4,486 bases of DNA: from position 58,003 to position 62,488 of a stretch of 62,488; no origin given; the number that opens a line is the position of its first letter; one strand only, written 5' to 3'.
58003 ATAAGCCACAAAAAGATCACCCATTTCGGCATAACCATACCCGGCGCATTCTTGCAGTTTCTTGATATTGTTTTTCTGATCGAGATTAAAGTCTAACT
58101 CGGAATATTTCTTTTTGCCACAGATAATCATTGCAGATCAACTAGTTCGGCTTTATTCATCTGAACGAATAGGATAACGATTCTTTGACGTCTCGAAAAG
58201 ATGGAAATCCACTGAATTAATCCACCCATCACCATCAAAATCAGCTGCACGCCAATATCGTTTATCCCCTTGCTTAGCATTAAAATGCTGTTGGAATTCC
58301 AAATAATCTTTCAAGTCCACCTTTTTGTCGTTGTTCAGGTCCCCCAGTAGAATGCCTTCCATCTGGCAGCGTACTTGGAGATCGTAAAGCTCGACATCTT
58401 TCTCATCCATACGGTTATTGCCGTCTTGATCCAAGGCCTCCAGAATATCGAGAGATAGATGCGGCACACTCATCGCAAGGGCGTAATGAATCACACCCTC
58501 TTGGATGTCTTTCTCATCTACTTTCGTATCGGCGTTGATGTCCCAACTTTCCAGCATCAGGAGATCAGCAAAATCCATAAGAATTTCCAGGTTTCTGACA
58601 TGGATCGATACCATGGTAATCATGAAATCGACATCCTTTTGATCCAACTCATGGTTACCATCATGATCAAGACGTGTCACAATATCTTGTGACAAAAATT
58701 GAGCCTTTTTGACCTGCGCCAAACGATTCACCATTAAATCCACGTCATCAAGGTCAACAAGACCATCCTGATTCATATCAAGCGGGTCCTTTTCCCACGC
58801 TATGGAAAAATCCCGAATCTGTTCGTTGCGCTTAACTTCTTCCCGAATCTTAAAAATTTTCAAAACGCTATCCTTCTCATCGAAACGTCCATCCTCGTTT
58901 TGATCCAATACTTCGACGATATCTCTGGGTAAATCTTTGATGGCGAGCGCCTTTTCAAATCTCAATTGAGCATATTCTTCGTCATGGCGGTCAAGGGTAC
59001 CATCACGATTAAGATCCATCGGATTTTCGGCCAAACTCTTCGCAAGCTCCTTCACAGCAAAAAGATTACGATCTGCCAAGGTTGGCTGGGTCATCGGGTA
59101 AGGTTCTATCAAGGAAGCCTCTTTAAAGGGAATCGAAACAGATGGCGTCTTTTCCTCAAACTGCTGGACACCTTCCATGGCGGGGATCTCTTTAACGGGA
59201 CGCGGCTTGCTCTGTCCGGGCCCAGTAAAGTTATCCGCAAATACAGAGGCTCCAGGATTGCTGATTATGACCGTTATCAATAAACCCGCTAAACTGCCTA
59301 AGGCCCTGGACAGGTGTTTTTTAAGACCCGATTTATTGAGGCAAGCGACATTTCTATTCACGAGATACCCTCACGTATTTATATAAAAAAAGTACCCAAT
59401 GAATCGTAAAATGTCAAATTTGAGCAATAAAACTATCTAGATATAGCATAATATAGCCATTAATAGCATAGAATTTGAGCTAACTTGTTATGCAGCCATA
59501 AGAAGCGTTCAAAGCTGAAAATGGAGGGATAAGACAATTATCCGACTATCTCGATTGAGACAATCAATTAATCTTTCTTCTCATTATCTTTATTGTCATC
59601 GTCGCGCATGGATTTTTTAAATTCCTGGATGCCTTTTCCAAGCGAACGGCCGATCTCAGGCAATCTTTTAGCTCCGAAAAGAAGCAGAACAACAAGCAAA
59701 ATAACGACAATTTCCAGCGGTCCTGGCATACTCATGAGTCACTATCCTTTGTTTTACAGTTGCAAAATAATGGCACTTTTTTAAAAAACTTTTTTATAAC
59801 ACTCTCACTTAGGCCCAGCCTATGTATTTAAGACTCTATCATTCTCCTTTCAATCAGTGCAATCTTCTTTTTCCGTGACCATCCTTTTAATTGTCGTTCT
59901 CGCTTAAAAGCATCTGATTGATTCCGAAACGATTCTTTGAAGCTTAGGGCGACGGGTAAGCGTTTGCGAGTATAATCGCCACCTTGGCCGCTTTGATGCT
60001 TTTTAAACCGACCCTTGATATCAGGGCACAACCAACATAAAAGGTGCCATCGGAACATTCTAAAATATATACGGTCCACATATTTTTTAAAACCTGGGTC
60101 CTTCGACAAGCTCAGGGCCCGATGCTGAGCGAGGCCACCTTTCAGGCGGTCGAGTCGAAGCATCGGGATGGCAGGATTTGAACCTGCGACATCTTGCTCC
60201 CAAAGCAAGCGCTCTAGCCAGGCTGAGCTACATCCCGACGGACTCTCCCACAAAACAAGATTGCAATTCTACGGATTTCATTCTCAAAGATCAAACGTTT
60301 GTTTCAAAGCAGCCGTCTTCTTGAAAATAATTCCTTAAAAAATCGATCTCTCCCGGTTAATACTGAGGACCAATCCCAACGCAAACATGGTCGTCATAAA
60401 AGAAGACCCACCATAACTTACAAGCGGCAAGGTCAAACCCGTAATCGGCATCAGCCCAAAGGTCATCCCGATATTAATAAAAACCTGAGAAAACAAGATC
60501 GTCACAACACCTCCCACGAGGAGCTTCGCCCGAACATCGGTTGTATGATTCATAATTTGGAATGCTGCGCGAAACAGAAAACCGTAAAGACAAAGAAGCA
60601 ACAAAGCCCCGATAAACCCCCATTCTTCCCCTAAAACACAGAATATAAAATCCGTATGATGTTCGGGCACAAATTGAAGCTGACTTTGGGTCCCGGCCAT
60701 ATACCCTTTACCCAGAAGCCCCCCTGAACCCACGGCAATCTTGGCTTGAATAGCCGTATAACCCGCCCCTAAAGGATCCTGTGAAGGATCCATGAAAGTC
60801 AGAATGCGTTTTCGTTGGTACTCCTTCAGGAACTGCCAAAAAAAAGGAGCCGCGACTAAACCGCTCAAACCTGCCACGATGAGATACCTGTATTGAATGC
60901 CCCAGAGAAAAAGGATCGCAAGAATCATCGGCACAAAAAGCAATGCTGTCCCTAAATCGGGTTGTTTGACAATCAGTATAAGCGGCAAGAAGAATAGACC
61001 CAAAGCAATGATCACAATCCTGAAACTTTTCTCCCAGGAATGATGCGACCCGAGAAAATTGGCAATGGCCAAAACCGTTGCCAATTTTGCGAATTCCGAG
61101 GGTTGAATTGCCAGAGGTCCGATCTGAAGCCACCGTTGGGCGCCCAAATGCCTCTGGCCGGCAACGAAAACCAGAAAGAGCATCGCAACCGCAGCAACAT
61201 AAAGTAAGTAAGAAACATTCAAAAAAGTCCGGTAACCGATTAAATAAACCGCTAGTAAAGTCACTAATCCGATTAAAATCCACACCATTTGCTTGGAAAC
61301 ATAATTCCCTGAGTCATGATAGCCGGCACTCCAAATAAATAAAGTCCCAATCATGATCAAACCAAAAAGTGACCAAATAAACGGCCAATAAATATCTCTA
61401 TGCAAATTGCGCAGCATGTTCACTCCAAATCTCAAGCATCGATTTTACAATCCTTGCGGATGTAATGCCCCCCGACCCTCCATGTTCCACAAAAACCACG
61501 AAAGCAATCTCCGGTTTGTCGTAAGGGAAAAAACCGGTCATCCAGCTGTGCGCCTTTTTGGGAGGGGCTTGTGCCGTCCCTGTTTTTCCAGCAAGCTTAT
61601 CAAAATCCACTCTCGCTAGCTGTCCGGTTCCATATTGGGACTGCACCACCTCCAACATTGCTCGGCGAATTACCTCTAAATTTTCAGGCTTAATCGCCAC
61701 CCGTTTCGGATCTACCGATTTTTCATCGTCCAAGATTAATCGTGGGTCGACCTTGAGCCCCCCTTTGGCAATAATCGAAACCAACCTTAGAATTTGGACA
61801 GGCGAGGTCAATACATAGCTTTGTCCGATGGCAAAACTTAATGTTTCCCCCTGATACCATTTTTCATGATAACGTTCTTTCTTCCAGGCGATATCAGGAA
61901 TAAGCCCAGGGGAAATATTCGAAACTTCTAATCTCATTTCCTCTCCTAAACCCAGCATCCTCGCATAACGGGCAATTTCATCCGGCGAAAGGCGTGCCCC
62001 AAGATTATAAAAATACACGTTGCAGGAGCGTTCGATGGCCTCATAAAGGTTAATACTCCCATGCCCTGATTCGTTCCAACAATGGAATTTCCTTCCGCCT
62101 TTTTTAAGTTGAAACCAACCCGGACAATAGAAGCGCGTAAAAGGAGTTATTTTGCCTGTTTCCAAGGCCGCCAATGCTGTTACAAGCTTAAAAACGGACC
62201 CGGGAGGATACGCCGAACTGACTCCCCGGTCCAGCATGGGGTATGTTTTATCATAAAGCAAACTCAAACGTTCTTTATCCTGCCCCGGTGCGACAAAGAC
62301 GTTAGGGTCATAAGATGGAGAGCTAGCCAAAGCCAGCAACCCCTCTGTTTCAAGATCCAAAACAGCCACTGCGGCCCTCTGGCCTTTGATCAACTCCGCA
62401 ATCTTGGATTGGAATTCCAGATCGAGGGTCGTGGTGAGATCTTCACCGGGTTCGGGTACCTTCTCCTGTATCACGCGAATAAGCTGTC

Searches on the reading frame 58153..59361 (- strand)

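Call 10: search_protein_families(library=pfam, proteins=[window:58153-59361:-], max_evalue=0.001)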
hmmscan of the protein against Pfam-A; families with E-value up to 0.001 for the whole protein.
window:58153-59361:- (402 aa): 1 family
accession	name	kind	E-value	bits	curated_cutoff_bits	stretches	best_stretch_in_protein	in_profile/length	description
PF00404.24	Dockerin_1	-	2.8e-15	56.7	22.9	1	339-387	1-50/57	Dockerin type I domain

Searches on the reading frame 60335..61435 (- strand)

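Call 10: search_protein_families(library=pfam, proteins=[window:60335-61435:-], max_evalue=0.001)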
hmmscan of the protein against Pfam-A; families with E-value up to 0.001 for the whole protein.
window:60335-61435:- (366 aa): 1 family
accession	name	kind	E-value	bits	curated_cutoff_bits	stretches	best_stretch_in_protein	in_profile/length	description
PF01098.24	FTSW_RODA_SPOVE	-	2.7e-99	333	26.4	1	20-364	10-355/356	Cell cycle protein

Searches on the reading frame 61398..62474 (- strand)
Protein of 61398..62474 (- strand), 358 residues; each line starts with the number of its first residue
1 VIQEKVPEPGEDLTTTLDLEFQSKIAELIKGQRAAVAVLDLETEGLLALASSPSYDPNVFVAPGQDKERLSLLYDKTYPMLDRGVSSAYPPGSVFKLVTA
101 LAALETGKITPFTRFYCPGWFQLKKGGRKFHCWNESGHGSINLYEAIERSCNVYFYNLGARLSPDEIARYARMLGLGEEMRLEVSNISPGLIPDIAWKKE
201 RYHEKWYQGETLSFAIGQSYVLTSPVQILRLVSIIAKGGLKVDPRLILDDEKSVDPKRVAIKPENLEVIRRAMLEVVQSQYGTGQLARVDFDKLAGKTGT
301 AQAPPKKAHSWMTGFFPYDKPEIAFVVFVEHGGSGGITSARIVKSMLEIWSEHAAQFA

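Call 10: search_protein_families(library=pfam, proteins=[window:61398-62474:-], max_evalue=0.001)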
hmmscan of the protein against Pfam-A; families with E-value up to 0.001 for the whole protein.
window:61398-62474:- (358 aa): 1 family
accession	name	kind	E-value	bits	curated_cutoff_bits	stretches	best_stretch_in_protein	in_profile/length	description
PF00905.27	Transpeptidase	-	3.2e-58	197.7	22.1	1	35-347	2-298/299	Penicillin binding protein transpeptidase domain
